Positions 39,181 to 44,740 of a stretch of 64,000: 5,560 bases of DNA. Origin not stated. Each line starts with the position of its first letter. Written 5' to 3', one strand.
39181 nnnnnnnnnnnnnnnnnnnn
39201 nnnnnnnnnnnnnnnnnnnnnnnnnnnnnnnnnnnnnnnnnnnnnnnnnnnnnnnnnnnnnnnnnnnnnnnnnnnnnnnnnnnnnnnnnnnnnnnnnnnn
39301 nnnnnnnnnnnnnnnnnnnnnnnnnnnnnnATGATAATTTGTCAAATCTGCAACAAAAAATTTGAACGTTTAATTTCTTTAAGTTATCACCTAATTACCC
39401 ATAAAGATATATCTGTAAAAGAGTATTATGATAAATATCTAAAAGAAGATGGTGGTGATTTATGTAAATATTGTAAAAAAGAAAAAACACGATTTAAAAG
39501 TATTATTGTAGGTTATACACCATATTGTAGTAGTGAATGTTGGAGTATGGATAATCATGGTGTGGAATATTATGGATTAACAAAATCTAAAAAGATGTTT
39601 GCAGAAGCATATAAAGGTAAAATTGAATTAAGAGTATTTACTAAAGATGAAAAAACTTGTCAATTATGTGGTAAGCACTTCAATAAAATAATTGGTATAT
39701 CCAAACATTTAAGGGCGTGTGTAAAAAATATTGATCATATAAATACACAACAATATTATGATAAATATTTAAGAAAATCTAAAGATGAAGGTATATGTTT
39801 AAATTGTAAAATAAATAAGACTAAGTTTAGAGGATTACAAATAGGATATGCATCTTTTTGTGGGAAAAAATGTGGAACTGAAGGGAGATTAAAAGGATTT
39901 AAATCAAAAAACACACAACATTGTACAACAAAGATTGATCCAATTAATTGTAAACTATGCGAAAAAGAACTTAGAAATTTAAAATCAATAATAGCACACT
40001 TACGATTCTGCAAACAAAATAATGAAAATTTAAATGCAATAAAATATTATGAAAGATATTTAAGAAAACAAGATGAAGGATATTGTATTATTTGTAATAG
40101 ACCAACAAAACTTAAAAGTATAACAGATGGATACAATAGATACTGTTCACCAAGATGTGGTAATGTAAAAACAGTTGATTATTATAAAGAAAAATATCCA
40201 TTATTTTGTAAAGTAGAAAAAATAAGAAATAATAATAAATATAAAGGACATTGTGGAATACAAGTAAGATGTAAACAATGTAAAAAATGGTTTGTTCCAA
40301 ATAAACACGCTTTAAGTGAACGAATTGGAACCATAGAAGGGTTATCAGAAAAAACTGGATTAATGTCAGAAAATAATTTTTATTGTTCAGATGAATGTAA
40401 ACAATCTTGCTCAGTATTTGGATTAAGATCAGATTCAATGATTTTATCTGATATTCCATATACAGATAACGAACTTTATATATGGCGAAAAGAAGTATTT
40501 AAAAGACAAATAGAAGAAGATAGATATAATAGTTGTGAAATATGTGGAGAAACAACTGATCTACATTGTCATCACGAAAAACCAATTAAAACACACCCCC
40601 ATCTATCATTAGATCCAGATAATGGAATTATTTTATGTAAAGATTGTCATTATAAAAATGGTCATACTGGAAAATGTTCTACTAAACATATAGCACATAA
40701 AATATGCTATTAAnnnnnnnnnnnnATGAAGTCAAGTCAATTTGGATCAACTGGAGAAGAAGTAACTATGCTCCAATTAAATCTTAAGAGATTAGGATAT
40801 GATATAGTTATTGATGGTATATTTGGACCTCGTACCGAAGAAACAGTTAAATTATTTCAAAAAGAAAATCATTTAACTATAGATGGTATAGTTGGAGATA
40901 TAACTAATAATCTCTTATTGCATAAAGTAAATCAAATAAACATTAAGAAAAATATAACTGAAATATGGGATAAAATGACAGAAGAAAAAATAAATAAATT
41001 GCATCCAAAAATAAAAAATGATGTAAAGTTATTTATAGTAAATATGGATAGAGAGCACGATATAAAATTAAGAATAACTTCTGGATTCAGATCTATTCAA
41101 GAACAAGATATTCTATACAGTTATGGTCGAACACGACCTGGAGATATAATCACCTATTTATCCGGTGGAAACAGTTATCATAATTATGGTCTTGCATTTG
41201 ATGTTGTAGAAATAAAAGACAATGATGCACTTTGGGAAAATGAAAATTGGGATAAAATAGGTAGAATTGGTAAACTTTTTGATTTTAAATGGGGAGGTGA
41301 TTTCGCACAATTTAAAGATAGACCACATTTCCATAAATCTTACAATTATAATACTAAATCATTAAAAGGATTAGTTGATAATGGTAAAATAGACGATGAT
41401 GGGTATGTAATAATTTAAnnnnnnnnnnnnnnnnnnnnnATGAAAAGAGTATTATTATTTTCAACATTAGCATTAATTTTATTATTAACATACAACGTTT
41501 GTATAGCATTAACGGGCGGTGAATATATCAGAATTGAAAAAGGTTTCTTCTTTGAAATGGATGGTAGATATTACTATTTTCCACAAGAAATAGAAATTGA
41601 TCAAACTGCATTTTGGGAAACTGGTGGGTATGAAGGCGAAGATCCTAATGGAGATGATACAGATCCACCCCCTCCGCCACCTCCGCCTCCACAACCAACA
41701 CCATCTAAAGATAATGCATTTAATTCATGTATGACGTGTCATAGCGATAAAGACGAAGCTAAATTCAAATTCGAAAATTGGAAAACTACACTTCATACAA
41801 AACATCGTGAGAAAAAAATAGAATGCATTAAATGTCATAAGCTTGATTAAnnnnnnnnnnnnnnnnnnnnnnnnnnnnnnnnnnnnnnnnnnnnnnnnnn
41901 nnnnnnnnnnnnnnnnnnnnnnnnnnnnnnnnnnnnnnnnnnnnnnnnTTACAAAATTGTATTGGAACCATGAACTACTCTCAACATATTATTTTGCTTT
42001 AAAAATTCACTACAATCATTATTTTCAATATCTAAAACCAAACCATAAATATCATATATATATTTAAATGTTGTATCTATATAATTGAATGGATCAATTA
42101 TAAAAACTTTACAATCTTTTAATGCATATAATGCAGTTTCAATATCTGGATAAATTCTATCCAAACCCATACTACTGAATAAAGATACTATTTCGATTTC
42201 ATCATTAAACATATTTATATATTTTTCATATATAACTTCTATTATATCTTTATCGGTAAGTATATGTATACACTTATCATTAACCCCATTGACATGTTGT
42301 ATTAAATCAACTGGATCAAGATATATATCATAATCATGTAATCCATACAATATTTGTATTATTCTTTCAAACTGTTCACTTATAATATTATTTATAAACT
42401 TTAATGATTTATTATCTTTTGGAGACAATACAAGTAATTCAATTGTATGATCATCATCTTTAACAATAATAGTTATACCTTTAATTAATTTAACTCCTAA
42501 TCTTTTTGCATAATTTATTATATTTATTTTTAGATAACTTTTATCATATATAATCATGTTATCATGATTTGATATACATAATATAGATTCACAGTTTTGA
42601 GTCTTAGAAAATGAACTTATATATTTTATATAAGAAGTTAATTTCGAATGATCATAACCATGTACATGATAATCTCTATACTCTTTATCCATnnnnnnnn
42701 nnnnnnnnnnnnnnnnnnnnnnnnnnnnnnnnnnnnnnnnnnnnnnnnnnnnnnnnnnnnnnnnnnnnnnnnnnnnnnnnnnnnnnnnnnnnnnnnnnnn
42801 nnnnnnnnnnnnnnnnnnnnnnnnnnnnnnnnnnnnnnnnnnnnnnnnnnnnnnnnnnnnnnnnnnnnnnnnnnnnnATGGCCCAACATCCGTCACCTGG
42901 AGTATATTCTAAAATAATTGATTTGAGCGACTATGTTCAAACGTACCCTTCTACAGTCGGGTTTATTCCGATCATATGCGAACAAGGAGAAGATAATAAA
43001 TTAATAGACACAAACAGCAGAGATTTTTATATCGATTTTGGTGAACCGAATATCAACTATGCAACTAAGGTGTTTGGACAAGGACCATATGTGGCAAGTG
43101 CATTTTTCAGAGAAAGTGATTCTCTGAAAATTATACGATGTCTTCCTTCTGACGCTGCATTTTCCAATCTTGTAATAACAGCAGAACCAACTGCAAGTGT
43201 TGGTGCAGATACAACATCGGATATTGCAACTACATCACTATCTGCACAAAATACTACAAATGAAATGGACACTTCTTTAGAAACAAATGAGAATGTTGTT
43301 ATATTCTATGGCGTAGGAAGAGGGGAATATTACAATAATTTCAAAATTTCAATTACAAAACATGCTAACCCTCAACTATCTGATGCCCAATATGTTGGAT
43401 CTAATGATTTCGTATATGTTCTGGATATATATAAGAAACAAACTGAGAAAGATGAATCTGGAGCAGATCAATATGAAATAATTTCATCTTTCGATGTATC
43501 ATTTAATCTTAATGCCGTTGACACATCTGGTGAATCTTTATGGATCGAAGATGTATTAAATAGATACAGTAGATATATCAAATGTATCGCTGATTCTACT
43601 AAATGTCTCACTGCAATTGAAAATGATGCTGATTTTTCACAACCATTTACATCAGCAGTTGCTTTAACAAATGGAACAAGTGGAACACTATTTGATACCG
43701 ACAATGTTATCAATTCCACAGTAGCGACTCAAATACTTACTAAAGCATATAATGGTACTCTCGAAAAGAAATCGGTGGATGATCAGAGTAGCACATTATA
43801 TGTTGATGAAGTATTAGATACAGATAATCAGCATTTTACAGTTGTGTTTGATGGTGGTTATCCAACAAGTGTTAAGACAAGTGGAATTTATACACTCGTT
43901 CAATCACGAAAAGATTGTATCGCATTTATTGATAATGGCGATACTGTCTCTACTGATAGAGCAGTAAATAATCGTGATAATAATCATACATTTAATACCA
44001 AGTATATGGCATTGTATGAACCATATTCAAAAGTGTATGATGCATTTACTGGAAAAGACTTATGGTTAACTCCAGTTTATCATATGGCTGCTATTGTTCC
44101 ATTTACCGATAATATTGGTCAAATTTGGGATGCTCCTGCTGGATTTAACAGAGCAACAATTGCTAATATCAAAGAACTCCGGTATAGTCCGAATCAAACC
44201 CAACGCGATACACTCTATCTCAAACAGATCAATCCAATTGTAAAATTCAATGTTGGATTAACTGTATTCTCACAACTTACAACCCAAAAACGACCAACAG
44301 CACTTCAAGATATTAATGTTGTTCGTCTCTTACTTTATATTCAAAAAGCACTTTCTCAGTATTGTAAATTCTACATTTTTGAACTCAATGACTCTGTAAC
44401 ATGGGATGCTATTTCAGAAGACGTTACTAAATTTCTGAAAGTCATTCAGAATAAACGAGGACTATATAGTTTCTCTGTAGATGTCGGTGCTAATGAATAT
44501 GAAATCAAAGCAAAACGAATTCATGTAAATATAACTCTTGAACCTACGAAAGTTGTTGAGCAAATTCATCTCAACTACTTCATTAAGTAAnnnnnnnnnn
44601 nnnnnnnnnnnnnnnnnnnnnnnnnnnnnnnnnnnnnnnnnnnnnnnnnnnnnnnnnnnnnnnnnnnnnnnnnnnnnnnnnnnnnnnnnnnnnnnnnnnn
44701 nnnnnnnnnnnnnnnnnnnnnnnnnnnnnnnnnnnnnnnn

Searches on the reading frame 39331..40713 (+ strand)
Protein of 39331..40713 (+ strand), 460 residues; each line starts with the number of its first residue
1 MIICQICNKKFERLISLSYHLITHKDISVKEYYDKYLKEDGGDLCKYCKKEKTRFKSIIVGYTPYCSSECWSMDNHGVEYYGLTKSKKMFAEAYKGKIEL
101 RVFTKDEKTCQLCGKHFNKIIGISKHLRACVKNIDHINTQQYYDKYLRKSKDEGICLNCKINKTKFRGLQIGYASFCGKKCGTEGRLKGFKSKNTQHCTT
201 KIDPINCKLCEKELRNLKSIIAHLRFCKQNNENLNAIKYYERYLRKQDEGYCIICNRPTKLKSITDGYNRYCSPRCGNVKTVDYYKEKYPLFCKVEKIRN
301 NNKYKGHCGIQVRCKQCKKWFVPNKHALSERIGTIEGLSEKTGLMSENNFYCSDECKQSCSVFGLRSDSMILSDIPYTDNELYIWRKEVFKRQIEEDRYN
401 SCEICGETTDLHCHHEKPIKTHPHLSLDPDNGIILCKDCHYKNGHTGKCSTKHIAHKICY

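Call 59: search_protein_families(library=pfam, proteins=[window:39331-40713:+], max_evalue=0.01)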
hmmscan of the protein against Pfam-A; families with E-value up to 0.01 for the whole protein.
window:39331-40713:+ (460 aa): 2 families
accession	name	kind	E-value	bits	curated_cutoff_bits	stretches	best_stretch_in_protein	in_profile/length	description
PF01844.29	HNH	-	0.0001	22.8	21.4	1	402-445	1-46/47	HNH endonuclease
PF13912.12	zf-C2H2_6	-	0.0016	18.8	25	1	3-26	3-26/27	C2H2-type zinc finger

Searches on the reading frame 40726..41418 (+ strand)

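Call 60: search_protein_families(library=pfam, proteins=[window:40726-41418:+], max_evalue=0.01)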
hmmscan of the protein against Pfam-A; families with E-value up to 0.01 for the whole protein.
window:40726-41418:+ (230 aa): 4 families
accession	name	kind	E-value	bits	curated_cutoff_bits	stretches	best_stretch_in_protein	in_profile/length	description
PF01471.23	PG_binding_1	-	8.7e-17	61.5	23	1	9-62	1-55/57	Putative peptidoglycan binding domain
PF13539.11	Peptidase_M15_4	-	5.1e-11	43.4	25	1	147-203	4-69/70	D-alanyl-D-alanine carboxypeptidase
PF02557.22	VanY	-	8.2e-10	39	25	1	91-187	3-106/132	D-alanyl-D-alanine carboxypeptidase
PF09374.15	PG_binding_3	-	7.1e-05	23.4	24.6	1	13-42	3-32/76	Predicted Peptidoglycan domain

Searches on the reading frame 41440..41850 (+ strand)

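Call 60: search_protein_families(library=pfam, proteins=[window:41440-41850:+], max_evalue=0.01)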
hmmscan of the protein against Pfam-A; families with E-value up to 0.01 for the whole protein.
window:41440-41850:+ (136 aa): 5 families
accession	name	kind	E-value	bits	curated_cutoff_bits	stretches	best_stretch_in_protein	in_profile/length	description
PF14537.11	Cytochrom_c3_2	-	4e-05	24.4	25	1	89-134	21-65/79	Cytochrome c3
PF02085.21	Cytochrom_CIII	-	0.00025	21.8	22.9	1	90-134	42-83/101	Class III cytochrome C family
PF22678.1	Cytochrom_c_NrfB-like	-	0.0042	18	27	1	91-135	30-67/89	Cytochrome c-type protein NrfB-like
PF03264.19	Cytochrom_NNT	-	0.0063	16.7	24.1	1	90-134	121-165/174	NapC/NirT cytochrome c family, N-terminal region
PF22113.1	Mtrc-MtrF_II-IV_dom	-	0.0087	16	30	0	94-134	120-164/176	Outer membrane cytochrome MtrC/MtrF-like, domains II/IV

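Call 84: search_protein_families(library=ncbifam, proteins=[window:41440-41850:+], max_evalue=0.01)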
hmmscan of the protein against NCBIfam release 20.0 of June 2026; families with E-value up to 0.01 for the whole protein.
window:41440-41850:+ (136 aa): 1 family
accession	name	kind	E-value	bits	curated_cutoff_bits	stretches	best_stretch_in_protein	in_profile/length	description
TIGR03508.1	decahem_SO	subfamily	0.003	17.1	192.2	1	91-134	67-102/258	DmsE family decaheme c-type cytochrome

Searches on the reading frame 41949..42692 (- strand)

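Call 60: search_protein_families(library=pfam, proteins=[window:41949-42692:-], max_evalue=0.01)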
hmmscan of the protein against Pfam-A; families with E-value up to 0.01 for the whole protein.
window:41949-42692:- (247 aa): 1 family
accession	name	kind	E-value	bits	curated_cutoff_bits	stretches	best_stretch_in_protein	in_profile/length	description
PF02811.25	PHP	-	0.00053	20.8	26.4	1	7-111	1-99/164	PHP domain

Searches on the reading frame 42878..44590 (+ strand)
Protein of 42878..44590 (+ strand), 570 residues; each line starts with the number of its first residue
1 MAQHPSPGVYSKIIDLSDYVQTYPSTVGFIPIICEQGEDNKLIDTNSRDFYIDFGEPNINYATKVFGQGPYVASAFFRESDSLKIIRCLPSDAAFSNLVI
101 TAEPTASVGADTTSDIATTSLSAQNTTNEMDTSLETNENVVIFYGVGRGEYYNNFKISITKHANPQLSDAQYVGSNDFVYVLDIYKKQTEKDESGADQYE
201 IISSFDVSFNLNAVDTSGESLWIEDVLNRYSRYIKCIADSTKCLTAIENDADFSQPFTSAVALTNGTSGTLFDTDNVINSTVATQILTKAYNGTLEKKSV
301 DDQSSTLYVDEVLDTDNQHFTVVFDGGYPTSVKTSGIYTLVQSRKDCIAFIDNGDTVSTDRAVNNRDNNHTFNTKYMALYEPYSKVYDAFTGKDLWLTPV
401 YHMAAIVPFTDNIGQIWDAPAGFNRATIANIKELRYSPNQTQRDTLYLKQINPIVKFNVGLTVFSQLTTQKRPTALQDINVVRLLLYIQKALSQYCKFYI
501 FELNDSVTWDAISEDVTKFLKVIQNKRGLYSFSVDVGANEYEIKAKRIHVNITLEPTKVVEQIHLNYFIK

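Call 5: search_protein_families(library=phrogs, proteins=[window:42878-44590:+], max_evalue=0.001)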
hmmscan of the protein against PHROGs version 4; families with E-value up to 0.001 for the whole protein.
window:42878-44590:+ (570 aa): 5 families
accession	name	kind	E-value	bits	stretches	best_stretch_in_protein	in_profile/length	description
phrog_19666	-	tail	2.6e-57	196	2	254-566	681-980/985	tail sheath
phrog_23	-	tail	2.7e-47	162.6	1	1-567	20-460/496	tail sheath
phrog_10581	-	tail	2.9e-28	99.7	1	359-564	686-904/915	tail sheath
phrog_17610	-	tail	1.6e-13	50.4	1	336-563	864-1100/1135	tail sheath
phrog_1036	-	tail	1.2e-11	45.4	1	25-282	33-240/531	tail sheath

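Call 20: find_related_loci(query=window:42878-44590:+, collection=viral_contigs, flank=10000)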
Query window:42878-44590:+ (570 aa) in viral_contigs; peptide patterns used: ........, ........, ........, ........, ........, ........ (x = any residue, [..] = any of these).
12 stretches matched a pattern; 6 encode a relative of the query (tblastn E <= 1e-3); 6 distinct loci.
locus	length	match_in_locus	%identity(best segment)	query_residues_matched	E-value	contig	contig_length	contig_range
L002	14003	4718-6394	63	6-569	0e+0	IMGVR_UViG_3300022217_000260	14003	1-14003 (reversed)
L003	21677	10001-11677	64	6-569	0e+0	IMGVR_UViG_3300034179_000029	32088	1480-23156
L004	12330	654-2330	62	6-569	0e+0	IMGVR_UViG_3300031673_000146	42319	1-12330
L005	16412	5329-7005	63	6-569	0e+0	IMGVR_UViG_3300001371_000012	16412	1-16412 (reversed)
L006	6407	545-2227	58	6-570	0e+0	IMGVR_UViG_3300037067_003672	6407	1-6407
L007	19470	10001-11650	46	6-570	2e-159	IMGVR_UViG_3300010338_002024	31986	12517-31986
